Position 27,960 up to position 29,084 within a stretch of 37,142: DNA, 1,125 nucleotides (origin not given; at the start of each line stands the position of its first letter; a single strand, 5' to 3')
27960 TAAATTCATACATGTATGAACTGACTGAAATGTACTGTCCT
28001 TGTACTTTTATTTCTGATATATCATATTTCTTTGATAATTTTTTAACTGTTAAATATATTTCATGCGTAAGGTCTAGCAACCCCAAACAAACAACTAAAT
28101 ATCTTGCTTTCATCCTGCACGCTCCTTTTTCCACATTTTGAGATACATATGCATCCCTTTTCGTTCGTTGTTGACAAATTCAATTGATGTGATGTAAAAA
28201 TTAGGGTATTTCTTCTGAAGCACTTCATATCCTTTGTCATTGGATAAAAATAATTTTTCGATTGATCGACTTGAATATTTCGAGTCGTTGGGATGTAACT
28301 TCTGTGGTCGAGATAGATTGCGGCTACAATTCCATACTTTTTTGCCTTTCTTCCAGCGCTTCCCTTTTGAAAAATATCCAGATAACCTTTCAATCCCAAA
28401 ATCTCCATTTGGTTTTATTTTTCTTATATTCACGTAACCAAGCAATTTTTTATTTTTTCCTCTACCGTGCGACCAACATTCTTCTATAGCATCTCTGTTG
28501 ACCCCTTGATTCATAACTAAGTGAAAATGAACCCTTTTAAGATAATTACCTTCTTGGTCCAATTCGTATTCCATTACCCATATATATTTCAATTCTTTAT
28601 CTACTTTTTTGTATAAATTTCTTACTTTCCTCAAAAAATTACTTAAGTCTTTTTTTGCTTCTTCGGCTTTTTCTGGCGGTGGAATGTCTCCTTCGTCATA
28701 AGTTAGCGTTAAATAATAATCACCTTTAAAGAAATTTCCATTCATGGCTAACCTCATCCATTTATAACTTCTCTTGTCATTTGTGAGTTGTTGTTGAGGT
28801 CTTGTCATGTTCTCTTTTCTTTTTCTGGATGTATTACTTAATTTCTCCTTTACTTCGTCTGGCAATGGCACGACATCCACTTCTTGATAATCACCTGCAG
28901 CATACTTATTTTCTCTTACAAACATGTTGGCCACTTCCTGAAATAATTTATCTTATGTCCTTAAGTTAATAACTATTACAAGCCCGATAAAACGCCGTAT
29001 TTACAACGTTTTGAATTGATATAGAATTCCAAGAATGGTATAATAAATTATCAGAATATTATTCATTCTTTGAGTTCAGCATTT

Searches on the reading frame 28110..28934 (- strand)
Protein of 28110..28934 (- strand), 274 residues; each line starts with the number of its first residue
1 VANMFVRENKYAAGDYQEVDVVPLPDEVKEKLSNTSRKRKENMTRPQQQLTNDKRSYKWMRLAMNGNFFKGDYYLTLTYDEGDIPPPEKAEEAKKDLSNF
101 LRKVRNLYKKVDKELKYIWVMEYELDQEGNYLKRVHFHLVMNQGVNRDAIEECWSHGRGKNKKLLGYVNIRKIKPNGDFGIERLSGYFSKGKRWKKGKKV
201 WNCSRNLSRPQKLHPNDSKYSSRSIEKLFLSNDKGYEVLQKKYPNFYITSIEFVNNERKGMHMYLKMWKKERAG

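Call 7: search_protein_families(library=pfam, proteins=[window:28110-28934:-], max_evalue=0.01)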
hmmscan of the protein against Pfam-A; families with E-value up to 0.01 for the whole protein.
window:28110-28934:- (274 aa): 1 family
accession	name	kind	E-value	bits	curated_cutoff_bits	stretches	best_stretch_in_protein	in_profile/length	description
PF23343.2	REP_ORF2-G2P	-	1.9e-15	57.3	27.8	1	73-164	2-84/99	Replication-associated protein ORF2/G2P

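Call 8: search_protein_families(library=phrogs, proteins=[window:28110-28934:-], max_evalue=0.001)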
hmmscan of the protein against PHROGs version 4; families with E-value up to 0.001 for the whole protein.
window:28110-28934:- (274 aa): 4 families
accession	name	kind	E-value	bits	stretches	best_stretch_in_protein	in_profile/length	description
phrog_3584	-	DNA, RNA and nucleotide metabolism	8.7e-77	259.1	1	3-272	2-251/265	replication initiation protein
phrog_3419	-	DNA, RNA and nucleotide metabolism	3.4e-14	54.1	1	4-211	35-233/289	rolling circle DNA replication initiation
phrog_942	-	DNA, RNA and nucleotide metabolism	2.1e-06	28.4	1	60-141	107-182/501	replication initiation protein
phrog_2969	-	DNA, RNA and nucleotide metabolism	0.00018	21.6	1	64-164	149-248/346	replication initiation protein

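Call 9: search_dna_similar(query=window:28110-28934:-, collection=phages, mode=protein, max_rows=40)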
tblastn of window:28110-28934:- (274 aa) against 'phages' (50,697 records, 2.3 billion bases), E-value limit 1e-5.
Records with a match: 25; places in all: 25; records where one place covers at least 80% of the query: 19.
Best place of each record, by identity: <60% 25.
By first word of the organism name: Bacteriophage 8; Clostridium 5; Latilactobacillus 4; Butyrivibrio 4; Faecalibacterium 3; Terrisporobacter 1.
By host as written in the record: - 8; Butyrivibrio fibrisolvens DSM 3071 3; Latilactobacillus curvatus TMW 1.1365 2; Clostridium perfringens SM101 2; Clostridium perfringens strain S63 2; Faecalibacterium prausnitzii 2; Latilactobacillus curvatus TMW 1.1381 1; Latilactobacillus sakei TMW 1.46 1; and 4 more.
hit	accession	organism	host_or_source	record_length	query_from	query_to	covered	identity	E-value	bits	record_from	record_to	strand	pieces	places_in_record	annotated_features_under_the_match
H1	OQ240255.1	Latilactobacillus phage TMW 1.1365 P1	Latilactobacillus curvatus TMW 1.1365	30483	1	269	98%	38.2%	1e-45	169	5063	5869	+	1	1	replication protein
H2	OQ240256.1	Latilactobacillus phage TMW 1.1365 P2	Latilactobacillus curvatus TMW 1.1365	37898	5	270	97%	37.6%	5e-43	162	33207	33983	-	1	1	putative replication protein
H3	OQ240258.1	Latilactobacillus phage TMW 1.1381 P1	Latilactobacillus curvatus TMW 1.1381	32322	5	269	97%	37.7%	4e-43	162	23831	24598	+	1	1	replication protein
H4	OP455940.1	Latilactobacillus phage TMW 1.46 P2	Latilactobacillus sakei TMW 1.46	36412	5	270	97%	36.5%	3e-41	157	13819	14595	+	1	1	putative replication protein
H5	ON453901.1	Clostridium phage Saumur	Enterocloster clostridioformis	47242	1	268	98%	35.8%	4e-43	162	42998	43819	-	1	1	replication initiation protein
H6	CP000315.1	Clostridium phage phiSM101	Clostridium perfringens SM101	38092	3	243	88%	34.7%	4e-26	112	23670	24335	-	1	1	hypothetical protein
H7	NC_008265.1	Clostridium phage phiSM101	Clostridium perfringens SM101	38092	3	243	88%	34.7%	4e-26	112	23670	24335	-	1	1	replication initiation protein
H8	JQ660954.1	Clostridium phage PhiS63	Clostridium perfringens strain S63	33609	4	257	93%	31.6%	4e-23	104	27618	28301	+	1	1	gp31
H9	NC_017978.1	Clostridium phage PhiS63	Clostridium perfringens strain S63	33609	4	257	93%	31.6%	4e-23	104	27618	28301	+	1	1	replication initiation protein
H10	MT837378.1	Bacteriophage sp.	human fecal samples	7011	3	252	91%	31.1%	7e-21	97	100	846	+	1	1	record has no annotation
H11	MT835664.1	Bacteriophage sp.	human fecal samples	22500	7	269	96%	29.5%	8e-14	77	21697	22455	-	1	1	record has no annotation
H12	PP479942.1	Faecalibacterium phage Lelie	Faecalibacterium sp. L2-61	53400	2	271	99%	28.4%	6e-19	92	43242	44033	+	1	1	hypothetical protein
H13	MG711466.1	Faecalibacterium phage FP_Toutatis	Faecalibacterium prausnitzii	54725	2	271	99%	28.1%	1e-18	91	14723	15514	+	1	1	replication protein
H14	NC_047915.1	Faecalibacterium phage FP_Toutatis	Faecalibacterium prausnitzii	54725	2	271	99%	28.1%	1e-18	91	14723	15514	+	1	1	replication initiation protein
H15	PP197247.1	Terrisporobacter phage TPDSL_ph2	Terrisporobacter petrolearius DSL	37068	13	274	96%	28.8%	1e-15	82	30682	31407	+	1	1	replication initiation protein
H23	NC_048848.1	Butyrivibrio phage Arawn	Butyrivibrio fibrisolvens DSM 3071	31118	36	211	64%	31.7%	3e-14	78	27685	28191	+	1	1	replication initiation protein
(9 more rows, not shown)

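Call 11: find_related_loci(query=window:28110-28934:-, collection=viral_contigs, flank=3000)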
Query window:28110-28934:- (274 aa) in viral_contigs; peptide patterns used: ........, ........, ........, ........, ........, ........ (x = any residue, [..] = any of these).
10 stretches matched a pattern; 10 encode a relative of the query (tblastn E <= 1e-3); 10 distinct loci.
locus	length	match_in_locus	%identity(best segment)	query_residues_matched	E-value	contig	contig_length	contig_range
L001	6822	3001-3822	99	1-274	0e+0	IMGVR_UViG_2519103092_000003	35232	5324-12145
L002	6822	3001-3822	99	1-274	0e+0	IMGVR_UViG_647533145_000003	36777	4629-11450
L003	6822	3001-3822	99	1-274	0e+0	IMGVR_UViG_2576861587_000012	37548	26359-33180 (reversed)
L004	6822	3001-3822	99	1-274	0e+0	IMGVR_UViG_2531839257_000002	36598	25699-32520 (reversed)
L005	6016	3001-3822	99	1-274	0e+0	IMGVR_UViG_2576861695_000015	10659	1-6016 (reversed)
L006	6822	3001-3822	99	1-274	0e+0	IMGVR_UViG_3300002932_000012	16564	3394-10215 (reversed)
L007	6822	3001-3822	99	1-274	0e+0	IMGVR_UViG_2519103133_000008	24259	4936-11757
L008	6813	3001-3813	77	4-274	6e-141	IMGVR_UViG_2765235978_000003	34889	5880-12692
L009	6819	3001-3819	51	3-274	5e-88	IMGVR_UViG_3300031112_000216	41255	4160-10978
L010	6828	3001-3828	50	1-274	3e-82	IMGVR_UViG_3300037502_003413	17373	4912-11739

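Call 18: find_related_loci(query=A1, collection=genome_contigs, flank=2500)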
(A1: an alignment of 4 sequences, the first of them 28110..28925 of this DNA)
Query A1 (271 aa) in genome_contigs; peptide patterns used: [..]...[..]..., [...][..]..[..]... (x = any residue, [..] = any of these).
157 stretches matched a pattern; 7 encode a relative of the query (tblastn E <= 1e-3); 7 distinct loci.
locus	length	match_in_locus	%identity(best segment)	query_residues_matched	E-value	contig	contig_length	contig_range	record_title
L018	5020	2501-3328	37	1-270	3e-53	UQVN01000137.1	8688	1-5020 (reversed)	uncultured Clostridiales bacterium isolate UMGS680 genome assembly, contig: NODE_1000_length_8688_cov_4.17978, whole gen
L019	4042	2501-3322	37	1-268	5e-53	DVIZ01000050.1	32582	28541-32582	MAG TPA_asm: Candidatus Scybalomonas excrementigallinarum isolate 3201 CHK110__C138377_L32582_ERR2241858, whole genome s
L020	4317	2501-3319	38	1-268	1e-52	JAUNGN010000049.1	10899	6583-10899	MAG: Clostridia bacterium isolate S26M_St_57 NODE_3942_length_10899_cov_29.824050, whole genome shotgun sequence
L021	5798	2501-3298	39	2-268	9e-47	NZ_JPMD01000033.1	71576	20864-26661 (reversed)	Clostridium sulfidigenes strain 113A c33, whole genome shotgun sequence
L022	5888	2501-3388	35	1-269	2e-48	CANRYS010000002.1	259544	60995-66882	MAG TPA_asm: uncultured Roseburia sp. isolate SRR15730540_bin.18_metawrap_v1.3_MAG genome assembly, contig: NODE.23_leng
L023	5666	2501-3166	34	2-248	1e-30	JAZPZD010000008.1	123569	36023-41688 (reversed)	MAG: Clostridia bacterium isolate T1900044646_TS20190112.MAGScoT_cleanbin_000004 SGB_1362_k141_484696, whole genome shot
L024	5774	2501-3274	39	1-269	2e-54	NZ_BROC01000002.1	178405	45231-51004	Lapidilactobacillus luobeiensis strain 30-1(2) contig2, whole genome shotgun sequence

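Call 22: find_related_loci(query=A2, collection=viral_contigs, flank=1500)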
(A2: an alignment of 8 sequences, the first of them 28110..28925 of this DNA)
Query A2 (271 aa) in viral_contigs; peptide patterns used: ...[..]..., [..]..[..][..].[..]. (x = any residue, [..] = any of these).
314 stretches matched a pattern; 178 encode a relative of the query (tblastn E <= 1e-3); the best 80 are kept; 80 distinct loci.
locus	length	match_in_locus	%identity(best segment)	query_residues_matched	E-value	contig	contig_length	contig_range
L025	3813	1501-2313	100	1-271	0e+0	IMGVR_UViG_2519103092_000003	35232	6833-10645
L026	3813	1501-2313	100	1-271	0e+0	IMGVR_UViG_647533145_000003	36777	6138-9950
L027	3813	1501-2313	100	1-271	0e+0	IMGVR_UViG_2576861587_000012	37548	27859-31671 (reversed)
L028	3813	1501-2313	99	1-271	0e+0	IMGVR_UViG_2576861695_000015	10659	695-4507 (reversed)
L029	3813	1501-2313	100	1-271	0e+0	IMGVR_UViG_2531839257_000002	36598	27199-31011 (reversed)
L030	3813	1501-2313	99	1-271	0e+0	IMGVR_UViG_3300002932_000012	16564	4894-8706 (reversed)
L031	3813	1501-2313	99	1-271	0e+0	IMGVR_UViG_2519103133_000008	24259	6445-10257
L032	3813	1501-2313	77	1-271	1e-140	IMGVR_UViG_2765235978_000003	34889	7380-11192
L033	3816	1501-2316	51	1-271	4e-87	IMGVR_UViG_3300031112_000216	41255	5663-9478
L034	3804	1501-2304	49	6-271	1e-85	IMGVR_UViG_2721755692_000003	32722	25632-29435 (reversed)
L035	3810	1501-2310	49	4-271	3e-83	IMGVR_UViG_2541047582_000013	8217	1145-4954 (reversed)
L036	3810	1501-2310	48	4-271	6e-83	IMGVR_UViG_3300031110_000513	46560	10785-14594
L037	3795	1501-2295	43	1-269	3e-61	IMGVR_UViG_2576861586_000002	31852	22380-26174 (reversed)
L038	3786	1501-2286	42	1-266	3e-61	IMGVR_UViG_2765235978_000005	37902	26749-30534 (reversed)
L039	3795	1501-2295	43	1-269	1e-60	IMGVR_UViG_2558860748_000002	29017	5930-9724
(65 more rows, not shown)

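Call 23: find_related_loci(query=A2, collection=metagenome_contigs, flank=1500)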
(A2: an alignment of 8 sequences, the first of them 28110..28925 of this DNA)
Query A2 (271 aa) in metagenome_contigs; peptide patterns used: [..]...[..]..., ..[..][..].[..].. (x = any residue, [..] = any of these).
545 stretches matched a pattern; 237 encode a relative of the query (tblastn E <= 1e-3); the best 80 are kept; 80 distinct loci.
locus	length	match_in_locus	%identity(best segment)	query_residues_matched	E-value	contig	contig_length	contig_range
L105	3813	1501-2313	100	1-271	0e+0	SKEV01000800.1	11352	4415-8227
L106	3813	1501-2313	99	1-271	0e+0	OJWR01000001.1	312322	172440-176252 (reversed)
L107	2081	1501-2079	99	1-193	3e-133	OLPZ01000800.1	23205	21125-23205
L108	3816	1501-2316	51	1-271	4e-87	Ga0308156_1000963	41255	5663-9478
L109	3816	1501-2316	51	1-271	1e-86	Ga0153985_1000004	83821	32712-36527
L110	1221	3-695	56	43-271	7e-91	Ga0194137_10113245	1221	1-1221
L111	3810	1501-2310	48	4-271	6e-83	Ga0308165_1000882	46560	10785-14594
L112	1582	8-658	57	53-267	5e-76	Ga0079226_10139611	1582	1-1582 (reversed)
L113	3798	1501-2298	39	2-267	4e-55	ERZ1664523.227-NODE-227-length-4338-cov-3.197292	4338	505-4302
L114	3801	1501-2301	39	1-267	8e-55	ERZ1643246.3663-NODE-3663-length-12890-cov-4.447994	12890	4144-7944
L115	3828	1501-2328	37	1-270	2e-52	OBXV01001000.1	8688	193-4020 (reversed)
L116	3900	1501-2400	37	1-267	1e-51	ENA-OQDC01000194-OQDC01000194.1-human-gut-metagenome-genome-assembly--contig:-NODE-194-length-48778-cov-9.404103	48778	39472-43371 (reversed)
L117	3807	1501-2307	38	2-265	9e-52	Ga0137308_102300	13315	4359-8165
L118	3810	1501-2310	39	1-265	9e-52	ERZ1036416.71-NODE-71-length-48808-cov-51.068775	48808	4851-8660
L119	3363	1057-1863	38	2-265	7e-52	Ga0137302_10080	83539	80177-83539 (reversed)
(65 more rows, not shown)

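Call 26: find_encoding_contigs(protein=window:28110-28925:-, flank=1500, max_places=6)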
Protein window:28110-28925:- (271 aa): 13 contigs read that carry it; 6 places shown.
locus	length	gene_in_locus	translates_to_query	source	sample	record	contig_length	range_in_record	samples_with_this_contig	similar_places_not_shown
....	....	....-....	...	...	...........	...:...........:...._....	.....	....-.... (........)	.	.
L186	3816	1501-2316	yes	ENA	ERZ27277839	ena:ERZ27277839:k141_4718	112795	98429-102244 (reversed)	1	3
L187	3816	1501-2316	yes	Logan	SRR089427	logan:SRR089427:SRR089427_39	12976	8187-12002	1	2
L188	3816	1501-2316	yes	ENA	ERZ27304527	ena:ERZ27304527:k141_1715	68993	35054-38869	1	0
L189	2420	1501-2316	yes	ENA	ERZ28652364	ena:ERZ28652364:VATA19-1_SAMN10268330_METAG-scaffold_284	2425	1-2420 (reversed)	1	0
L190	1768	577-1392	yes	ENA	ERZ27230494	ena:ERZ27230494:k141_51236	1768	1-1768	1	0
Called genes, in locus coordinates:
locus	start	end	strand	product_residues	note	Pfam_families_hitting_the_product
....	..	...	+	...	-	-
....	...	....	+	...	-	-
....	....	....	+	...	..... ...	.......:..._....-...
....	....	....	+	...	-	-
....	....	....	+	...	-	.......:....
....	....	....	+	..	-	-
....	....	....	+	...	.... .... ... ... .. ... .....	-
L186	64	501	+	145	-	-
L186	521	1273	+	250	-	-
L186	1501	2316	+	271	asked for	PF23343:REP_ORF2-G2P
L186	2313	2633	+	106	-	-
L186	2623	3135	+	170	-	PF03838:RecU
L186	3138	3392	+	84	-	-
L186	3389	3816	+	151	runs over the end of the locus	-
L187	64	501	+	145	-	-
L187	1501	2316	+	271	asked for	PF23343:REP_ORF2-G2P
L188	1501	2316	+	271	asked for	PF23343:REP_ORF2-G2P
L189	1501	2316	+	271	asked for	PF23343:REP_ORF2-G2P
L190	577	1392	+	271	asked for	PF23343:REP_ORF2-G2P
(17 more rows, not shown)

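Call 40: search_dna_similar(query=window:28110-28925:-, collection=plasmids, mode=protein, max_rows=25, max_evalue=0.001)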
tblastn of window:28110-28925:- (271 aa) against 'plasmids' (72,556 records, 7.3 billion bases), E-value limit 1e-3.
Records with a match: 11; places in all: 11; records where one place covers at least 80% of the query: 11.
Best place of each record, by identity: <60% 11.
By first word of the organism name: Clostridium 10; Paraclostridium 1.
By predicted mobility (MOB-suite, as given by PLSDB): non-mobilizable 11.
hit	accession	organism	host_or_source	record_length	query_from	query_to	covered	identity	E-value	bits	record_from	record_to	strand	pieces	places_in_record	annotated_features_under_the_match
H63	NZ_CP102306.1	Clostridium perfringens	swine,mixed culture,fecal sample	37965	1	268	99%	33.8%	2e-27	118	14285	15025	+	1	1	hypothetical protein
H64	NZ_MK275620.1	Clostridium perfringens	neonatal piglet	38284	1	268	99%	33.8%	2e-27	118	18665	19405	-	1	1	hypothetical protein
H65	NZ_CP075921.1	Clostridium perfringens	sludge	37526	1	268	99%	33.8%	1e-22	103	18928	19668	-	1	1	hypothetical protein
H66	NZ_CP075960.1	Clostridium perfringens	Meatball soup, FP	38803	1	240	89%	35.3%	8e-27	116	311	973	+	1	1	hypothetical protein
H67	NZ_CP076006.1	Clostridium perfringens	Meatballs, FP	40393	1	240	89%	35.3%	8e-27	116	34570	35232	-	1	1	hypothetical protein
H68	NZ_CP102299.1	Clostridium perfringens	Canis lupus familiaris,mixed ...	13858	24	267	90%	28.4%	5e-4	49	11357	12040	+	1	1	hypothetical protein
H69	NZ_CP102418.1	Clostridium perfringens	bovine,manure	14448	24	267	90%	28.4%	6e-4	49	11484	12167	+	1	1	hypothetical protein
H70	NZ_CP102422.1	Clostridium perfringens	mixed culture,bird (jay)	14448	24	267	90%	28.4%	6e-4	49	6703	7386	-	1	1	hypothetical protein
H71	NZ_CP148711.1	Clostridium perfringens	Dog,single cell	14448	24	267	90%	28.4%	6e-4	49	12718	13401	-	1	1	hypothetical protein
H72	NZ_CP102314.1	Clostridium perfringens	mixed culture,Ovis aries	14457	24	267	90%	28.4%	6e-4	49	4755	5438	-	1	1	hypothetical protein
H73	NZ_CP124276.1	Paraclostridium sordellii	Vulpes vulpes,whole organism,intestine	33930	9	225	80%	29.6%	1e-13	78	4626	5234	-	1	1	hypothetical protein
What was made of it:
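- Tried and rejected: Plasmid hits to Rep are only about 14-40 kb Clostridium perfringens and Paraclostridium records, the larger ones about the size of phiSM101; none is a characterised RC plasmid (call 40).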

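Call 56: get_annotated_region(hit=H1, flank=1200)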
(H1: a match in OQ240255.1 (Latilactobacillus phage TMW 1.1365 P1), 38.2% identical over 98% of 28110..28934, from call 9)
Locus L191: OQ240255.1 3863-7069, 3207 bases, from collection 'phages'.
description: Latilactobacillus phage TMW 1.1365 P1, complete genome.
organism: Latilactobacillus phage TMW 1.1365 P1 (NCBI taxid 3027584)
taxonomy: Viruses; Duplodnaviria; Heunggongvirae; Uroviricota; Caudoviricetes
host: Latilactobacillus curvatus TMW 1.1365; source: virions isolated from purified post-induction lysate of Latilactobacillus curvatus TMW 1.1365; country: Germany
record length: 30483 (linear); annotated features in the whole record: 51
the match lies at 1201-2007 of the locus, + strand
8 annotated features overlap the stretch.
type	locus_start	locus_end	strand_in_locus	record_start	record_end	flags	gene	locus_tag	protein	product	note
CDS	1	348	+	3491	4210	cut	-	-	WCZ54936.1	hypothetical protein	-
CDS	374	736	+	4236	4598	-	-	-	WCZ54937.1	putative antirepressor protein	-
CDS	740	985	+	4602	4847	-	-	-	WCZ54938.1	hypothetical protein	-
CDS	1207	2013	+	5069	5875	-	-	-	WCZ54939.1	replication protein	-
CDS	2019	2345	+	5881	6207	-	-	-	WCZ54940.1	hypothetical protein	-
CDS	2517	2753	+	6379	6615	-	-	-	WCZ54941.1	hypothetical protein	-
CDS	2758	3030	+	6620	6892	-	-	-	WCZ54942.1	hypothetical protein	-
CDS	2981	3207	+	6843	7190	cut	-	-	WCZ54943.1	hypothetical protein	-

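Call 57: get_annotated_region(hit=H7, flank=1200)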
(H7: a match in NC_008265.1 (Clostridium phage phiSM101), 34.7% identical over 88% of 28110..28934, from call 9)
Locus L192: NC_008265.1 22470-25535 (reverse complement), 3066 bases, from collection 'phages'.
description: Clostridium phage phiSM101, complete genome.
organism: Clostridium phage phiSM101 (NCBI taxid 396359)
taxonomy: Viruses; Duplodnaviria; Heunggongvirae; Uroviricota; Caudoviricetes
host: Clostridium perfringens SM101; source: -; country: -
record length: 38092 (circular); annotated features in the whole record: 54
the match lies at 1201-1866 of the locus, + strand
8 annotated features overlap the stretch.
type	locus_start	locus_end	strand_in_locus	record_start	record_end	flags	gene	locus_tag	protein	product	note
CDS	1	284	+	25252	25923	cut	-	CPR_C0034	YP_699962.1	hypothetical protein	identified by glimmer; putative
CDS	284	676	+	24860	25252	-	-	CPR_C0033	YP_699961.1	hypothetical protein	identified by similarity to GB:AAO36634.1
CDS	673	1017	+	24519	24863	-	-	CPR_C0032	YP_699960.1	hypothetical protein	identified by similarity to PIR:C97137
CDS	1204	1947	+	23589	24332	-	-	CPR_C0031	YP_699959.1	replication initiation protein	identified by glimmer; putative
CDS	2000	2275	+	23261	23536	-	-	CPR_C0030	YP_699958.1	HTH DNA binding protein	identified by match to protein family HMM PF01978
CDS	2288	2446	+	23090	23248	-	-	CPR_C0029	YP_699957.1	hypothetical protein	identified by glimmer; putative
CDS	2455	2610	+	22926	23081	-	-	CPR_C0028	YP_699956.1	hypothetical protein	identified by glimmer; putative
CDS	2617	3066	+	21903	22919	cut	-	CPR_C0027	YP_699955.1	hypothetical protein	identified by glimmer; putative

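Call 58: get_annotated_region(hit=H5, flank=1200)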
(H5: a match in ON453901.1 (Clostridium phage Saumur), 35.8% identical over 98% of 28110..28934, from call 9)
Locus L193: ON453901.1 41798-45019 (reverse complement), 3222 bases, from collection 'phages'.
description: Clostridium phage Saumur, complete genome.
organism: Clostridium phage Saumur (NCBI taxid 2951973)
taxonomy: Viruses
host: Enterocloster clostridioformis; source: feces; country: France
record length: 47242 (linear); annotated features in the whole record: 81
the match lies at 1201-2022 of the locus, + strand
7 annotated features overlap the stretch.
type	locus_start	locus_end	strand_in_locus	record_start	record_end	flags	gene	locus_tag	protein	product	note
CDS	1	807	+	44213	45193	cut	-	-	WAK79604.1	hypothetical protein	rasttk_feature_creation_tool=/opt/patric-common/ runtime/bin/phanotate version 1.5.0; ...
CDS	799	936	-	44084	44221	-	-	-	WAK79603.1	hypothetical protein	rasttk_feature_creation_tool=/opt/patric-common/ runtime/bin/phanotate version 1.5.0; ...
CDS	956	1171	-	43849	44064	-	-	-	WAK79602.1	hypothetical protein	rasttk_feature_creation_tool=/opt/patric-common/ runtime/bin/phanotate version 1.5.0; ...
CDS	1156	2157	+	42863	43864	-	-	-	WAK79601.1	replication initiation protein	rasttk_feature_creation_tool=/opt/patric-common/ runtime/bin/phanotate version 1.5.0; HHpred against PHROGS v3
CDS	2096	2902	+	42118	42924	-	-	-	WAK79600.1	hypothetical protein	rasttk_feature_creation_tool=/opt/patric-common/ runtime/bin/phanotate version 1.5.0; ...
CDS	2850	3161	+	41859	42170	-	-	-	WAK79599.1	hypothetical protein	rasttk_feature_creation_tool=/opt/patric-common/ runtime/bin/phanotate version 1.5.0; ...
CDS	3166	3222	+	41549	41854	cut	-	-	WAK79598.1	endolysin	rasttk_feature_creation_tool=/opt/patric-common/ runtime/bin/phanotate version 1.5.0; HHpred against PHROGS v3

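Call 77: get_annotated_region(hit=H9, flank=700)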
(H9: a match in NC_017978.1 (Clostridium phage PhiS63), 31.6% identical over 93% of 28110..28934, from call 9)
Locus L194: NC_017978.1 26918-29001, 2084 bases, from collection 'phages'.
description: Clostridium phage PhiS63, complete genome.
organism: Clostridium phage PhiS63 (NCBI taxid 1187894)
taxonomy: Viruses; Duplodnaviria; Heunggongvirae; Uroviricota; Caudoviricetes
host: Clostridium perfringens strain S63; source: -; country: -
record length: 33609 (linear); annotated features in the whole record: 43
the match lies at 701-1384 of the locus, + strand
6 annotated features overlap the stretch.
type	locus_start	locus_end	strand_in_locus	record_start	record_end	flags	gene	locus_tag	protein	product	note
CDS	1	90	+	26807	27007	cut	-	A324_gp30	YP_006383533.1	gp29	-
CDS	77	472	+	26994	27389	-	-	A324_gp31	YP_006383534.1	gp30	HNH endonuclease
CDS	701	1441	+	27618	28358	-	-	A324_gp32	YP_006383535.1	replication initiation protein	-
CDS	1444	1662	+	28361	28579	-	-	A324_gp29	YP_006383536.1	gp32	-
CDS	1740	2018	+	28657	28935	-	-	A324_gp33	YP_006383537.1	HTH DNA binding protein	transcription regulator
CDS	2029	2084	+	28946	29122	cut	-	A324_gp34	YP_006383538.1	gp34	-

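Call 78: get_annotated_region(hit=H14, flank=700)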
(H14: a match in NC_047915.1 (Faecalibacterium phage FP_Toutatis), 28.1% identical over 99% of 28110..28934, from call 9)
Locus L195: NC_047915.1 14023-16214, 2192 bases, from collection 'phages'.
description: Faecalibacterium phage FP_Toutatis, complete genome.
organism: Faecalibacterium phage FP_Toutatis (NCBI taxid 2070187)
taxonomy: Viruses; Duplodnaviria; Heunggongvirae; Uroviricota; Caudoviricetes; Toutatisvirus; Toutatisvirus toutatis
host: Faecalibacterium prausnitzii; source: -; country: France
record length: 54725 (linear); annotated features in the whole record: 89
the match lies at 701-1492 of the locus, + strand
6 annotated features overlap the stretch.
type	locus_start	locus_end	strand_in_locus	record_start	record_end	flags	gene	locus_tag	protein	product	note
CDS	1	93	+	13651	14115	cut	-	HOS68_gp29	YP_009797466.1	hypothetical protein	rasttk_feature_creation_tool=prodigal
CDS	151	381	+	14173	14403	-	-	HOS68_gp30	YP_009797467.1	hypothetical protein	rasttk_feature_creation_tool=prodigal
CDS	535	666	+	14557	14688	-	-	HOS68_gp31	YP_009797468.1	hypothetical protein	rasttk_feature_creation_tool=glimmer3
CDS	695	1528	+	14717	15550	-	-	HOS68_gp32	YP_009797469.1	replication initiation protein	rasttk_feature_creation_tool=prodigal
CDS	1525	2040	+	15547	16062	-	-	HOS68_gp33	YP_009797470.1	endonuclease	rasttk_feature_creation_tool=prodigal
CDS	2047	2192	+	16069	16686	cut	-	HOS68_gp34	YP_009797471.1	hypothetical protein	rasttk_feature_creation_tool=prodigal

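Call 79: get_annotated_region(hit=H23, flank=700)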
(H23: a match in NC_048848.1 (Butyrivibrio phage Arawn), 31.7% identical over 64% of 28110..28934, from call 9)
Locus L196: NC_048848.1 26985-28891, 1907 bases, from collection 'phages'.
description: Butyrivibrio phage Arawn, complete genome.
organism: Butyrivibrio phage Arawn (NCBI taxid 2724180)
taxonomy: Viruses; Duplodnaviria; Heunggongvirae; Uroviricota; Caudoviricetes; Arawnvirus; Arawnvirus arawn
host: Butyrivibrio fibrisolvens DSM 3071; source: -; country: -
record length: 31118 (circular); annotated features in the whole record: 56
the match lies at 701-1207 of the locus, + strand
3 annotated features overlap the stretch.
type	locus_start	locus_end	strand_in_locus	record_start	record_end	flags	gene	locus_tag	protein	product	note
CDS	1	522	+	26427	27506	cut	-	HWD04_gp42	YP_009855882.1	glycosyl transferase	Pfam Glycosyl transferases group (PF00534.20), HAMAP (MF01472). ORF predicted by GeneMarkS-2, Glimmer3, ...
CDS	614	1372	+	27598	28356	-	-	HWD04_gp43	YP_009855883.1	replication initiation protein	Hypothetical possible coding region with unknown function. ORF predicted by GeneMarkS-2, Glimmer3, Phanotate-v1.1.2, ...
CDS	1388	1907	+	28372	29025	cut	-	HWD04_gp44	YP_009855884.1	putative endolysin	Pfam soluble lytic Transglycosylase domain (PF01464.20). ORF predicted by GeneMarkS-2, Glimmer3, Phanotate-v1.1.2, ...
